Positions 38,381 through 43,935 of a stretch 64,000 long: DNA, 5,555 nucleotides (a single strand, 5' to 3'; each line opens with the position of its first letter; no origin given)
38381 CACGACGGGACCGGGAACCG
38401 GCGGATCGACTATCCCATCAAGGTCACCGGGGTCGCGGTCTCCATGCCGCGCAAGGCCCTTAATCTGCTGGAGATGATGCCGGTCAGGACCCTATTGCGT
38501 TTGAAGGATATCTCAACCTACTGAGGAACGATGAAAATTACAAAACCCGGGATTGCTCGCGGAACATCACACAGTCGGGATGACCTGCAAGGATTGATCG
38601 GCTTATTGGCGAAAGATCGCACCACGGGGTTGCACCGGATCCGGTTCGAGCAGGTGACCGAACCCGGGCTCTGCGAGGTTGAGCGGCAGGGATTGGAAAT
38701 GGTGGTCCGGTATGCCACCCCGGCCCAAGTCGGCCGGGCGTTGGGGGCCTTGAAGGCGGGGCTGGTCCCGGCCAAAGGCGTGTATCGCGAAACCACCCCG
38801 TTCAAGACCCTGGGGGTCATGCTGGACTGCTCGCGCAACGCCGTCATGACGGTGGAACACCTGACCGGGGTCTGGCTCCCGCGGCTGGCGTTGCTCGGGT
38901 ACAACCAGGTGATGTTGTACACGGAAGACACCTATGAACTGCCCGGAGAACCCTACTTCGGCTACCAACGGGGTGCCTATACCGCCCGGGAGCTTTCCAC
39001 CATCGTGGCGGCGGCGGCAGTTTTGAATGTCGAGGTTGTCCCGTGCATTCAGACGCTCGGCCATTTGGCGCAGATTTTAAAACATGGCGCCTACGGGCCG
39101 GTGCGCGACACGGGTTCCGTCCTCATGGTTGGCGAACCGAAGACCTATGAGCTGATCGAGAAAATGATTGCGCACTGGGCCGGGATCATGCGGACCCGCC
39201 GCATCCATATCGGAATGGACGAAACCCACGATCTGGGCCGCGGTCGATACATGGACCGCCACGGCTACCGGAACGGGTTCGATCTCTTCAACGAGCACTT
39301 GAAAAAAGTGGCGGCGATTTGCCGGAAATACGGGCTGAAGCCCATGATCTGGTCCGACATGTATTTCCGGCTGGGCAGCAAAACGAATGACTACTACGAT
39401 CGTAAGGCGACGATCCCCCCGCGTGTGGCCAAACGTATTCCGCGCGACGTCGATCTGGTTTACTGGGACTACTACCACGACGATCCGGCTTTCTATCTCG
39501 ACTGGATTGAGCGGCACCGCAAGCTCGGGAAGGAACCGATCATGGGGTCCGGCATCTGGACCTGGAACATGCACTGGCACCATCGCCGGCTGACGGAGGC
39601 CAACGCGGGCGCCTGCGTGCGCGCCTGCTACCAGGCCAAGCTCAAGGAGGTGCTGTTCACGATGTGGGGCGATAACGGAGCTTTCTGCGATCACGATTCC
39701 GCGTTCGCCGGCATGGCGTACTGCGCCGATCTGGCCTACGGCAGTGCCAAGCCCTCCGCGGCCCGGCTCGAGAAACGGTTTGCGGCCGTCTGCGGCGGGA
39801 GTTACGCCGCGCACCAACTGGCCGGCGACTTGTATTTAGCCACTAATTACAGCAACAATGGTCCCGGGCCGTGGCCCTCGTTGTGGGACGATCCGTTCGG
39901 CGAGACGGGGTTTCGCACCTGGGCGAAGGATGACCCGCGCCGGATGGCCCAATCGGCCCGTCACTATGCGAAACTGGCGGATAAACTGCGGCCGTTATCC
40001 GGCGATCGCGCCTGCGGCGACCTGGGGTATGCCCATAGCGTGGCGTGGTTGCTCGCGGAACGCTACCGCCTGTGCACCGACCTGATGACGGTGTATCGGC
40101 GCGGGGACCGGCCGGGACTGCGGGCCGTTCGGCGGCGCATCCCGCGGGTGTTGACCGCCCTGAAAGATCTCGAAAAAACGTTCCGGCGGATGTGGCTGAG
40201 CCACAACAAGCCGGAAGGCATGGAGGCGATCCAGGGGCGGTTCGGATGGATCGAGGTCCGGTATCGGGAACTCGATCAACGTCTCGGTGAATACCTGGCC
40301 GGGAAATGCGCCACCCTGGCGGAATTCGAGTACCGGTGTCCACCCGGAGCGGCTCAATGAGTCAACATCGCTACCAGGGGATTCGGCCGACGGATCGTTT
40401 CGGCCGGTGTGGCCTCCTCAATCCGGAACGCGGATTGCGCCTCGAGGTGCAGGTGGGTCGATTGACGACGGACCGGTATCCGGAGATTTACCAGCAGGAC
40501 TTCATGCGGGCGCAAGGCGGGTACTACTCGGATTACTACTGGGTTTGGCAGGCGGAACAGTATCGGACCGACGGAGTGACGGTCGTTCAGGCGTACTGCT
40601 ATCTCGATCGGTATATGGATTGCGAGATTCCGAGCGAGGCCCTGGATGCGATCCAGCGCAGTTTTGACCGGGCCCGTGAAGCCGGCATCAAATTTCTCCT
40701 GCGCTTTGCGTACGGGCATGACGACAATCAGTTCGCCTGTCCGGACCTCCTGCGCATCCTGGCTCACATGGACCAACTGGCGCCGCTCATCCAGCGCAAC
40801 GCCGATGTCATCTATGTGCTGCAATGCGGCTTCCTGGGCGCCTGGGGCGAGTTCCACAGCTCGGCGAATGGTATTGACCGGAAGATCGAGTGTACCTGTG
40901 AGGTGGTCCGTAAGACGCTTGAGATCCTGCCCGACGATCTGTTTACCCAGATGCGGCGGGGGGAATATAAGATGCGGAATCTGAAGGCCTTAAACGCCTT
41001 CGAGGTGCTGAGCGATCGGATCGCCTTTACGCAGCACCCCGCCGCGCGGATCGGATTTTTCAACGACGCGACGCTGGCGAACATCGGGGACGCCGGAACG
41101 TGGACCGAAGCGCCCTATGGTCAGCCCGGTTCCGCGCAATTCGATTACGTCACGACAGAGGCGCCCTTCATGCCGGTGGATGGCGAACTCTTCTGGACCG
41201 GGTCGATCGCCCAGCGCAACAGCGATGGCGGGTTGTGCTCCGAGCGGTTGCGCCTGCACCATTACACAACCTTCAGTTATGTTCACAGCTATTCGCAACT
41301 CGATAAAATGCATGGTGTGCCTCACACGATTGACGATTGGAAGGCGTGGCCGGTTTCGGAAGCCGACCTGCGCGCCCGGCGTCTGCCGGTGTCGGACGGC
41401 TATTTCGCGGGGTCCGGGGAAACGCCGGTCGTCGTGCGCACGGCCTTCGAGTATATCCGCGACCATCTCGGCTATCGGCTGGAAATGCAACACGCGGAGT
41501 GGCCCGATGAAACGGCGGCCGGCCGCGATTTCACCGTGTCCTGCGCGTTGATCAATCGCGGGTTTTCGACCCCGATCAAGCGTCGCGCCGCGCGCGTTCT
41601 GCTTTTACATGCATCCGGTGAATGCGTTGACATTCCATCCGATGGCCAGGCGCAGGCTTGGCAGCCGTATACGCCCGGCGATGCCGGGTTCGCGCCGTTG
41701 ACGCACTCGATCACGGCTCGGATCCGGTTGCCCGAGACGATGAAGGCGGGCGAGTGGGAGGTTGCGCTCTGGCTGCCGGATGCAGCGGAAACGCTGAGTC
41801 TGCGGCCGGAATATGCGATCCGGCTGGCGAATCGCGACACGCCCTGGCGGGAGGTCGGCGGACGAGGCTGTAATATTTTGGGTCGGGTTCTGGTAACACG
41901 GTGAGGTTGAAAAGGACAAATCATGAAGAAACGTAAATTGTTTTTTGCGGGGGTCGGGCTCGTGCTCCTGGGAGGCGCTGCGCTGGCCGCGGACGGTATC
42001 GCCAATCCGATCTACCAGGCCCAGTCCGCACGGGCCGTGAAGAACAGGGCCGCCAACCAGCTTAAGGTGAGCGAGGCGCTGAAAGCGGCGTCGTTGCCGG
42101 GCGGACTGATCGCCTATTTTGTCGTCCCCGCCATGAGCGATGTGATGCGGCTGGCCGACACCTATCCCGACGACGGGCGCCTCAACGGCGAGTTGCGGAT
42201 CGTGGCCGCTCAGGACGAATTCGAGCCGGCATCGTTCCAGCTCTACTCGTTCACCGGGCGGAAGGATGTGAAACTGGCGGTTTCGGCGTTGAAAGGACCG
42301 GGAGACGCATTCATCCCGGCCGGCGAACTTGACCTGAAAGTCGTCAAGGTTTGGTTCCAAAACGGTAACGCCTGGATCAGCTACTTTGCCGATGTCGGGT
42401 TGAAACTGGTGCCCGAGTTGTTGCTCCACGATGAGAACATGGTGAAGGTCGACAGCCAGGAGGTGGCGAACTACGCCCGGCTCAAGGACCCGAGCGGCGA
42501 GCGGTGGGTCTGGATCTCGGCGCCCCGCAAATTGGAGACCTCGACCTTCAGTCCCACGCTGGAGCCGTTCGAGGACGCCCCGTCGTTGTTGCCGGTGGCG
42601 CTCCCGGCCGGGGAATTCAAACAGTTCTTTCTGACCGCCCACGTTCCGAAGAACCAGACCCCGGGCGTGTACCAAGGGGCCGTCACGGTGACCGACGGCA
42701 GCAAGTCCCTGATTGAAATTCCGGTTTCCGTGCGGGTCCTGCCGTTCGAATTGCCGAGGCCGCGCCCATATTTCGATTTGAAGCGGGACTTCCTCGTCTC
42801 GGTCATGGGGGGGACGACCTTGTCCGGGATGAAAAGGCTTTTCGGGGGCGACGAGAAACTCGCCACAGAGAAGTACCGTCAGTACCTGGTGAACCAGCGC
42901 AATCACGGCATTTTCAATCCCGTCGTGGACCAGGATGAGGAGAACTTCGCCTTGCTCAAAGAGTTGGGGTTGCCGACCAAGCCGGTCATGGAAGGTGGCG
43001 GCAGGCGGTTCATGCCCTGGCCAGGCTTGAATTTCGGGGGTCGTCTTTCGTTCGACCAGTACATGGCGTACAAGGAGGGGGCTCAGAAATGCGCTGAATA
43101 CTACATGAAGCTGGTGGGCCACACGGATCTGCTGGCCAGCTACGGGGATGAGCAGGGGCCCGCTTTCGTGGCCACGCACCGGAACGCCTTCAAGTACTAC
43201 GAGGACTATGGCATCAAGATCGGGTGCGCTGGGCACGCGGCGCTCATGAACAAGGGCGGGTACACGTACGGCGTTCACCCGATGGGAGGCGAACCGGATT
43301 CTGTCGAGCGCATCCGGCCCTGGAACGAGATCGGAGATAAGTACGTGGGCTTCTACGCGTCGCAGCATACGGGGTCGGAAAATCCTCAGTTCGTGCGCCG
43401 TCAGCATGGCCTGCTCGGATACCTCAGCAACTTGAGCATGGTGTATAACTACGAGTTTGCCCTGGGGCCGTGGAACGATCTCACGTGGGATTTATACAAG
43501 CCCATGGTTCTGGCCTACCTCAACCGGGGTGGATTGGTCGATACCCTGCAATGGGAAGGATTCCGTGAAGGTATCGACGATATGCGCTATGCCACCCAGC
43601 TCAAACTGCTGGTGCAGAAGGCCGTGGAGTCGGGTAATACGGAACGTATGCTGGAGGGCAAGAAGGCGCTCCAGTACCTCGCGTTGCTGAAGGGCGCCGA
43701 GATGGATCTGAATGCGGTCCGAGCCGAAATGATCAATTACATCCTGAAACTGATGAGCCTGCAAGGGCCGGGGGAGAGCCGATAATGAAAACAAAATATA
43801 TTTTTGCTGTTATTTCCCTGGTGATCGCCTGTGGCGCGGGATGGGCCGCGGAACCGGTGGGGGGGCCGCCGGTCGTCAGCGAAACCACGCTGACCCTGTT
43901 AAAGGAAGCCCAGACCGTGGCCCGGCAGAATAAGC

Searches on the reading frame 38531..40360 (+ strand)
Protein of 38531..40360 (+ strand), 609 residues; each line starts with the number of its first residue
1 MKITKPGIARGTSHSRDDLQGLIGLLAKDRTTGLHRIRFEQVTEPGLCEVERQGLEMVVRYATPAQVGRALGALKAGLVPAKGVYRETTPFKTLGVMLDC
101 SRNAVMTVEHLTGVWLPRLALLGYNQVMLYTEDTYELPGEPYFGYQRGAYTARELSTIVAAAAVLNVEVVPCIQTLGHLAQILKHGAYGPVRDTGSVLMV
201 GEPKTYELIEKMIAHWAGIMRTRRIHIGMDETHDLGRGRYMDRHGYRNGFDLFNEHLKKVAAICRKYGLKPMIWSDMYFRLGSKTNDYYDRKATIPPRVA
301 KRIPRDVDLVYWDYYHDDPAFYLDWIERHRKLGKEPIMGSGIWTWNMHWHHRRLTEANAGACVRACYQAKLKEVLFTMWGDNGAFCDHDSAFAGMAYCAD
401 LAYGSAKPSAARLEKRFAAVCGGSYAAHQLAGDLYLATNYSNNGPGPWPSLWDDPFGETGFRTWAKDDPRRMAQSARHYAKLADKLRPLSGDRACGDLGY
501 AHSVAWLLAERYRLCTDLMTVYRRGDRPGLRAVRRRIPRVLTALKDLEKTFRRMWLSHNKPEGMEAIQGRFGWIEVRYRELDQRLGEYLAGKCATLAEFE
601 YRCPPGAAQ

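Call 61: search_protein_families(library=pfam, proteins=[window:38531-40360:+], max_evalue=0.001)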
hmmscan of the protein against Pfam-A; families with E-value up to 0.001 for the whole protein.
window:38531-40360:+ (609 aa): 2 families
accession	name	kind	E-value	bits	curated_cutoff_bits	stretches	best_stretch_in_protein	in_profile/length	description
PF18088.7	Glyco_H_20C_C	-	4.5e-19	69.5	27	1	474-600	47-176/194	Glycoside Hydrolase 20C C-terminal domain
PF00728.28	Glyco_hydro_20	-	1.1e-08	35.3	22.3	1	146-281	71-226/348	Glycosyl hydrolase family 20, catalytic domain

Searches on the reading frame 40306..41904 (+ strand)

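Call 61: search_protein_families(library=pfam, proteins=[window:40306-41904:+], max_evalue=0.001)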
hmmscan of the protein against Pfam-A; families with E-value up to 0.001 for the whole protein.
window:40306-41904:+ (532 aa): 2 families
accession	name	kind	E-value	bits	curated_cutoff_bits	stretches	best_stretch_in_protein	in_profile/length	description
PF16116.10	DUF4832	-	2.7e-39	135.6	29.2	1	248-509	1-216/216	Domain of unknown function (DUF4832)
PF16173.10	DUF4874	-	2.9e-33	115.2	30.1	1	72-218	5-156/159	Domain of unknown function (DUF4874)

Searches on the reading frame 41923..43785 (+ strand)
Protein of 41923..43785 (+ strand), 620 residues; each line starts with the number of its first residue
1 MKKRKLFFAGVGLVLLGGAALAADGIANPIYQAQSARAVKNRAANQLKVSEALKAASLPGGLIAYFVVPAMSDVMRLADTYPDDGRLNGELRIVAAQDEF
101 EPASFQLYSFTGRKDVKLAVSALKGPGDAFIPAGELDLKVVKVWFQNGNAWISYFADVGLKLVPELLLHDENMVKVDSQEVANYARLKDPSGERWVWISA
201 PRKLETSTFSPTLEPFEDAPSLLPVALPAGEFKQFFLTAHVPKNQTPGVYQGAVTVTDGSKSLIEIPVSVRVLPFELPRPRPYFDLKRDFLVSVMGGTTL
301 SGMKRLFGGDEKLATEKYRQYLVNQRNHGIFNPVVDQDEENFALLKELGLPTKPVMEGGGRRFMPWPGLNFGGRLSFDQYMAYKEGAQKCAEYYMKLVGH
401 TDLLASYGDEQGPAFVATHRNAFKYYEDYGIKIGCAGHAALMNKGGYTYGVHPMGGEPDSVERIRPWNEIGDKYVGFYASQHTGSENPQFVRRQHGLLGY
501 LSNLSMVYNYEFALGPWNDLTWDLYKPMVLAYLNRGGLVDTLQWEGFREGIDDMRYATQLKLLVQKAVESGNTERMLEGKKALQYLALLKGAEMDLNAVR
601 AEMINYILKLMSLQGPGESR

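Call 25: find_encoding_contigs(protein=window:41923-43785:+, flank=10000, max_places=6)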
Protein window:41923-43785:+ (620 aa): 1 contig read that carries it; 1 place shown.
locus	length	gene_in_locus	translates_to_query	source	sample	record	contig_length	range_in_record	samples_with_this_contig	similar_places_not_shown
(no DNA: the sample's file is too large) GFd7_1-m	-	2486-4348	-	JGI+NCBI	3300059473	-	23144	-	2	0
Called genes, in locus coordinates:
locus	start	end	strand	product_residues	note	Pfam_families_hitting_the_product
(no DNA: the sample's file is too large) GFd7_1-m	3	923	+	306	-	?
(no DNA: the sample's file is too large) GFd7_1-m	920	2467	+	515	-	PF16173:DUF4874, PF16116:DUF4832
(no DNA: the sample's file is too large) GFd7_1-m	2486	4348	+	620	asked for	-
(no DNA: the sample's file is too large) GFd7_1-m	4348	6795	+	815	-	-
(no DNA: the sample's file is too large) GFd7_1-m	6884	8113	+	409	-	PF00657:Lipase_GDSL, PF13472:Lipase_GDSL_2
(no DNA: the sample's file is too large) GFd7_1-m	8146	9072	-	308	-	PF02311:AraC_binding (faint), PF00165:HTH_AraC (weak), PF12833:HTH_18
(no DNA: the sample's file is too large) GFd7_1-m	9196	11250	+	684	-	-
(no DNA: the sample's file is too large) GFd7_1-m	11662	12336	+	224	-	PF00232:Glyco_hydro_1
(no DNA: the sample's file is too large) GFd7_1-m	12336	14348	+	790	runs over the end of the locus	-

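Call 61: search_protein_families(library=pfam, proteins=[window:41923-43785:+], max_evalue=0.001)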
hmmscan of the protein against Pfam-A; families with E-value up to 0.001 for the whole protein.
window:41923-43785:+ (620 aa): 0 families
